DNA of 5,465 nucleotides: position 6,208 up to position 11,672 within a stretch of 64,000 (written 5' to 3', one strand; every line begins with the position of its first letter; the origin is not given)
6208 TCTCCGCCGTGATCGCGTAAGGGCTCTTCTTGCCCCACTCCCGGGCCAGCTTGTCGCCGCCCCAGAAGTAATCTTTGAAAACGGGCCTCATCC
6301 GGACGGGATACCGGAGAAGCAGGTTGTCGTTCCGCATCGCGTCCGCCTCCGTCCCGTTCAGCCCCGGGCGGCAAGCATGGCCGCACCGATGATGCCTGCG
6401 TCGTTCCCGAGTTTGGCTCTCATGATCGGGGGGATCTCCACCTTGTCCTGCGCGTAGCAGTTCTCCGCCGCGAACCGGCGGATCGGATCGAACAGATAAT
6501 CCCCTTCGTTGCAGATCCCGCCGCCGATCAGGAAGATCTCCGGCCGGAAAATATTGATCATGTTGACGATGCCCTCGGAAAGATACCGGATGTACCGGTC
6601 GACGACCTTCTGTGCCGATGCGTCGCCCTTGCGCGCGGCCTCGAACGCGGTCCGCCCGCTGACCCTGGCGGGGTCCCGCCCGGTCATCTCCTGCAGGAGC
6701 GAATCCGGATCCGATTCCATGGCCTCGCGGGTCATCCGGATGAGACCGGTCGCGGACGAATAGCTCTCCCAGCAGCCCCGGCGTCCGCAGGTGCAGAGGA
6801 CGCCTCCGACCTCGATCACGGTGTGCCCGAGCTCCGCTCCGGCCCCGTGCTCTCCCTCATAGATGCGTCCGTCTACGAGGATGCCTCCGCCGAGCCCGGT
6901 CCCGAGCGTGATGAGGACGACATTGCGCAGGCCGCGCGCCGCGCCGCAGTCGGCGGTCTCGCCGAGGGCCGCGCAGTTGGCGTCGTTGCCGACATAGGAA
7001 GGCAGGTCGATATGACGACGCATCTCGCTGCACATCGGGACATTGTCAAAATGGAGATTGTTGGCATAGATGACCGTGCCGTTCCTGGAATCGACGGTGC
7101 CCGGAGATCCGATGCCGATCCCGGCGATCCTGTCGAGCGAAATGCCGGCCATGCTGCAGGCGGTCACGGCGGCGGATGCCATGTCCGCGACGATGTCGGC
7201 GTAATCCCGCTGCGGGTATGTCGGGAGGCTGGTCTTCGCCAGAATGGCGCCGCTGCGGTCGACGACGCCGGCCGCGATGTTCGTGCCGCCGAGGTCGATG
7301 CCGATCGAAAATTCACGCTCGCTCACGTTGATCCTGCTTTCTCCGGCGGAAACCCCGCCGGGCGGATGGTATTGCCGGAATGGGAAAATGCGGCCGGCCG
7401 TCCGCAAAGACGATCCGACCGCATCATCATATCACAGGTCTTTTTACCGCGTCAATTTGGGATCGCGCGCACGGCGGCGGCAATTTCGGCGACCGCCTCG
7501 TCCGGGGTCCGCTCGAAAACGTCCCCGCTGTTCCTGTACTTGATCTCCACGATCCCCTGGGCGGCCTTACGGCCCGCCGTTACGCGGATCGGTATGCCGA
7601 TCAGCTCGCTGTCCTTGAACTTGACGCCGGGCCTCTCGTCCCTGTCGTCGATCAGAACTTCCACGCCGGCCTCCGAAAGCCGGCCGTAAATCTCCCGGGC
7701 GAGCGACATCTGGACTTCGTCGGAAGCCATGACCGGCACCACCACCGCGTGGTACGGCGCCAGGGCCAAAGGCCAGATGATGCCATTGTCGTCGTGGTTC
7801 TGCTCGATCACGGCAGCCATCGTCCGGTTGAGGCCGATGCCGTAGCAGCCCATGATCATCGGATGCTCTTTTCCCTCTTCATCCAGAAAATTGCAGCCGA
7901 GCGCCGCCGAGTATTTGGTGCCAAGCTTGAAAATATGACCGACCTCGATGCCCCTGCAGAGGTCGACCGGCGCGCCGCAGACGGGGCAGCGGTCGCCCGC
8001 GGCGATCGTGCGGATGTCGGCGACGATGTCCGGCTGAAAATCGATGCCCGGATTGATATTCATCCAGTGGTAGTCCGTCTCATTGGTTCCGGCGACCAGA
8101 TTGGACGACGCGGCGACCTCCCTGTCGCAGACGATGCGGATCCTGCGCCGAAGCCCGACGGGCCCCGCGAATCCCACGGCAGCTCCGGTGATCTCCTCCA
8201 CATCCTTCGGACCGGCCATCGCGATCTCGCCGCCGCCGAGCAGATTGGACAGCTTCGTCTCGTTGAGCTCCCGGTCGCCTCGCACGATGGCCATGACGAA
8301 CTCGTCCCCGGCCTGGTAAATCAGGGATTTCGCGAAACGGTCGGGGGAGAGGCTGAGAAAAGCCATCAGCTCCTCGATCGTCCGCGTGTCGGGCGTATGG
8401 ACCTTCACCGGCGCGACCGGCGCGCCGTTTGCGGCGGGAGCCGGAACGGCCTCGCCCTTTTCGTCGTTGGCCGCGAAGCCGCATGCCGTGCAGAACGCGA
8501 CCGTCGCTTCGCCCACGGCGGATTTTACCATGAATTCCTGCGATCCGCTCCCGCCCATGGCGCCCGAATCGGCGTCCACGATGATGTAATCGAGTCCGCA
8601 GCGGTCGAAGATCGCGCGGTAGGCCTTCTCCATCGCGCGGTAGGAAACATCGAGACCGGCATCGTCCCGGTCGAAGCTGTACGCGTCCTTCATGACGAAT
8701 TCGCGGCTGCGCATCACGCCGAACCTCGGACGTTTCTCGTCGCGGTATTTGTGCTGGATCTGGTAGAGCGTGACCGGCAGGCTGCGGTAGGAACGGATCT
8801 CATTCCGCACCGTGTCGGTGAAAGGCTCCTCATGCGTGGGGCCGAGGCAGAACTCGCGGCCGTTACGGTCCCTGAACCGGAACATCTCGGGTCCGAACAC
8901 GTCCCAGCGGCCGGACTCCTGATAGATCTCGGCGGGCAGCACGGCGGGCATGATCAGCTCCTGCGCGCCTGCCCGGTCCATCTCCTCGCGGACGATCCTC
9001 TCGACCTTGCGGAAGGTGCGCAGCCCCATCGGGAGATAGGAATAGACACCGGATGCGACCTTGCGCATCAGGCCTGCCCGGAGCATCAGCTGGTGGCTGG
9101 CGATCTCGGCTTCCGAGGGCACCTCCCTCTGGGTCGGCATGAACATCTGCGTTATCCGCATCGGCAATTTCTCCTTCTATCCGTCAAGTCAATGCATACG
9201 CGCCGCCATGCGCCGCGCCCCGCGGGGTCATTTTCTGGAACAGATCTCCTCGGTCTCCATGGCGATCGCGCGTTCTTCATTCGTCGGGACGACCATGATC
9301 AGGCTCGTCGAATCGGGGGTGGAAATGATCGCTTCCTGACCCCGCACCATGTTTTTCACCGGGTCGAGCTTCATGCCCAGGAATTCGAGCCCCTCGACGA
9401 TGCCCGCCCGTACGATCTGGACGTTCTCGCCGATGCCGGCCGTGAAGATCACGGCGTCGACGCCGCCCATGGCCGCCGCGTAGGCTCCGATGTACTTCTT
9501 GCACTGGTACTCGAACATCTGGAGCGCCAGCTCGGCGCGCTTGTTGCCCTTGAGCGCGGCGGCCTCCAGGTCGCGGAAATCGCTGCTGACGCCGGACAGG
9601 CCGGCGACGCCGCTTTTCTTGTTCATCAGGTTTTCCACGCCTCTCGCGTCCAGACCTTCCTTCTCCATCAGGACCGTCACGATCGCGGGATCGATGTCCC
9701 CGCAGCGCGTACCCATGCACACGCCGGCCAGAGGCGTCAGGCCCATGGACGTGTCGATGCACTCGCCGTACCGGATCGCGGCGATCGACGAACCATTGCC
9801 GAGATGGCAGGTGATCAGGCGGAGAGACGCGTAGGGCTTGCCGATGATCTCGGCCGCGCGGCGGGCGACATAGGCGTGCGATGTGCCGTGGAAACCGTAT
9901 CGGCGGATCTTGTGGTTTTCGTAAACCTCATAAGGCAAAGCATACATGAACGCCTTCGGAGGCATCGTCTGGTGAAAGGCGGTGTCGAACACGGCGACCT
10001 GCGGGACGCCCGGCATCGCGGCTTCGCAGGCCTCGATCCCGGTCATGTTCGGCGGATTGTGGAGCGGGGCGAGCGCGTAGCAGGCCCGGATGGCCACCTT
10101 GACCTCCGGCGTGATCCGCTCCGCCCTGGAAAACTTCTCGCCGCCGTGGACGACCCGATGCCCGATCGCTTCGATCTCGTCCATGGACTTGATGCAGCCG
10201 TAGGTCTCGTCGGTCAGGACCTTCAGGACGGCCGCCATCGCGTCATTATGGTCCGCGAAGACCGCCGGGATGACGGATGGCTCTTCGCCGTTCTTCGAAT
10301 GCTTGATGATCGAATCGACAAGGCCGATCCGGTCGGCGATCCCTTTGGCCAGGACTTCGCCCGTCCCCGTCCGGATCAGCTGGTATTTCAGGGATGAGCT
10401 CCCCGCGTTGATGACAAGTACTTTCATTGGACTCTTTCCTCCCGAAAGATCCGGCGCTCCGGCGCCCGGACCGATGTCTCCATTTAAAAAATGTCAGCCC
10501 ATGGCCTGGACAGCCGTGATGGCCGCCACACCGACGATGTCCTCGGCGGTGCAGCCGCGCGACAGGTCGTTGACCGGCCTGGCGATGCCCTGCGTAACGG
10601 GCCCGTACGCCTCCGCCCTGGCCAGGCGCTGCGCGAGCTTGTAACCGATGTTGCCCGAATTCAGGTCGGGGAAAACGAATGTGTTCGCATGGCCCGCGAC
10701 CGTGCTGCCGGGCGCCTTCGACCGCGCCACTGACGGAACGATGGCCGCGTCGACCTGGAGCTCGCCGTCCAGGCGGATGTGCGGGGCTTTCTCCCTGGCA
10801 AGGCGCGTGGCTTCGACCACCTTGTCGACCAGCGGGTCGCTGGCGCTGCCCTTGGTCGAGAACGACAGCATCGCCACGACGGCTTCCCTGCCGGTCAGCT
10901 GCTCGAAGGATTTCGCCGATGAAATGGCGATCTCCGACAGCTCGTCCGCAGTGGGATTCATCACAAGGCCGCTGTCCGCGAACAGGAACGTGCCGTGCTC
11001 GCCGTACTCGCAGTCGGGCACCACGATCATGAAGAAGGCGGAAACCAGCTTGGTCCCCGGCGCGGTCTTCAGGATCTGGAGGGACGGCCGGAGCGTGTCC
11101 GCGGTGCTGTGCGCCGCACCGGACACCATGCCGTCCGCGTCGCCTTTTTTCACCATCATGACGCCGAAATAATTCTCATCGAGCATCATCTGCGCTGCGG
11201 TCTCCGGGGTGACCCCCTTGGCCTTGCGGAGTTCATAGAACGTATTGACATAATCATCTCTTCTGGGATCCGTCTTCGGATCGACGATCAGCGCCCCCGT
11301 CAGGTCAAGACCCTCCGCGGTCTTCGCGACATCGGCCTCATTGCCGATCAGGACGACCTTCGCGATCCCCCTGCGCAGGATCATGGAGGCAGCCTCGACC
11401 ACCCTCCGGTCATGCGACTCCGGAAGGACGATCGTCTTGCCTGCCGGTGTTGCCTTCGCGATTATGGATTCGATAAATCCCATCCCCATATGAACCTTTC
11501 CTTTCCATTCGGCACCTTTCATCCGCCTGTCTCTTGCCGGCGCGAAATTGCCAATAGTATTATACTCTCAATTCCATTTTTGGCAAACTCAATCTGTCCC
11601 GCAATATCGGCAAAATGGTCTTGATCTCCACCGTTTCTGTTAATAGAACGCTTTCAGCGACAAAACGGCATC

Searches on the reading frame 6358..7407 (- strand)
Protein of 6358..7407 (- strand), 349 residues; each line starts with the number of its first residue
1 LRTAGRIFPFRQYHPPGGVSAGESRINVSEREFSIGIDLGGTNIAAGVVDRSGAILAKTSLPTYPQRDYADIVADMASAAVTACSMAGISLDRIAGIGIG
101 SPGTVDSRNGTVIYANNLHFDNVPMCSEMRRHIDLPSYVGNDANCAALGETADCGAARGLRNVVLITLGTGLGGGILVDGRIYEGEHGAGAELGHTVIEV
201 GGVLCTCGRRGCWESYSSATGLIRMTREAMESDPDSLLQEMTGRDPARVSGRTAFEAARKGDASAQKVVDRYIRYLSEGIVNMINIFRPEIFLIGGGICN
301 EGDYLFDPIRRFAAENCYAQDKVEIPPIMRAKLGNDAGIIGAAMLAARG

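Call 70: search_protein_families(library=pfam, proteins=[window:6358-7407:-], max_evalue=0.00001)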
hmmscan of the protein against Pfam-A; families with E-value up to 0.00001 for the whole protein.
window:6358-7407:- (349 aa): 2 families
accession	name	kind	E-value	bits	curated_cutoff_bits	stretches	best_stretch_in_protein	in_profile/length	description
PF00480.26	ROK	-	1.3e-72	245.2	22.9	1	35-347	2-292/294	ROK family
PF01869.26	BcrAD_BadFG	-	1.3e-06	28.6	31.5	0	35-116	1-84/271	BadF/BadG/BcrA/BcrD ATPase family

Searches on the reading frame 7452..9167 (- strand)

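Call 73: search_protein_families(library=pfam, proteins=[window:7452-9167:-], max_evalue=0.0001)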
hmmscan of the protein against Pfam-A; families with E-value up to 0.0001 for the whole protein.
window:7452-9167:- (571 aa): 3 families
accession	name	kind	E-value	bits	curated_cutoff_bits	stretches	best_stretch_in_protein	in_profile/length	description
PF00587.30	tRNA-synt_2b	-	1.5e-34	120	29.3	1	96-457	1-179/179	tRNA synthetase class II core domain (G, H, P, S and T)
PF04073.20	tRNA_edit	-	5.8e-27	94.7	25.5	1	258-370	1-115/123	Aminoacyl-tRNA editing domain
PF03129.25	HGTP_anticodon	-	9.8e-19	67.8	21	1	474-563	2-92/94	Anticodon binding domain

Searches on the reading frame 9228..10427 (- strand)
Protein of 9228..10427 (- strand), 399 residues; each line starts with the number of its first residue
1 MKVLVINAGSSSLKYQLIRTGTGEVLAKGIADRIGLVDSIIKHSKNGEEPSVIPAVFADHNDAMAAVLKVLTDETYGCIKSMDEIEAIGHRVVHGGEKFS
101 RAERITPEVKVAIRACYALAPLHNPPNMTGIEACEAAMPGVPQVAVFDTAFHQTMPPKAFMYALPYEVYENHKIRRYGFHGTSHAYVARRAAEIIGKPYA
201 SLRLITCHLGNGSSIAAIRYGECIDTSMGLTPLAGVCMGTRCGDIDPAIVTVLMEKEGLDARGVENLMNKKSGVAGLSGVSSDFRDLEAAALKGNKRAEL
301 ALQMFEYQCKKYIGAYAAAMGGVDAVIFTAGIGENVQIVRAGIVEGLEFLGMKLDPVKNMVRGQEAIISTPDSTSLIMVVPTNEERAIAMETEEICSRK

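Call 73: search_protein_families(library=pfam, proteins=[window:9228-10427:-], max_evalue=0.0001)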
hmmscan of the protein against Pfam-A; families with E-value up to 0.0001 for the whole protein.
window:9228-10427:- (399 aa): 1 family
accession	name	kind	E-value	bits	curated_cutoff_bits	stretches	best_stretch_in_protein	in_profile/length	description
PF00871.23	Acetate_kinase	-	1.2e-154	515.1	22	1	2-389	1-391/392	Acetokinase family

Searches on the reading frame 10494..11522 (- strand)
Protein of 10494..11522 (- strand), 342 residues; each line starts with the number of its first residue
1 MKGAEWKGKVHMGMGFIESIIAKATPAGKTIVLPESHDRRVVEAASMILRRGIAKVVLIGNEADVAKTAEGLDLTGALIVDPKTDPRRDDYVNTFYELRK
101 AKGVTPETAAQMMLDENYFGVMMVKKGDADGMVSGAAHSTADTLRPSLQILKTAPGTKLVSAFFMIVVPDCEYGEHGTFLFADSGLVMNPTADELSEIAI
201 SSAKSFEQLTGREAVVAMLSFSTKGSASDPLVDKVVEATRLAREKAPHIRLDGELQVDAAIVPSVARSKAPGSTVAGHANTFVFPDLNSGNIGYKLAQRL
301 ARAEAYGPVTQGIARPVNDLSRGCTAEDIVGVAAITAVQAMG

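Call 70: search_protein_families(library=pfam, proteins=[window:10494-11522:-], max_evalue=0.00001)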
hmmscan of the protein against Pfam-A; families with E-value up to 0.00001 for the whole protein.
window:10494-11522:- (342 aa): 1 family
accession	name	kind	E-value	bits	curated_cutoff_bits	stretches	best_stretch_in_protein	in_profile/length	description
PF01515.24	PTA_PTB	-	8.5e-127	423.4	24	1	16-337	2-319/319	Phosphate acetyl/butaryl transferase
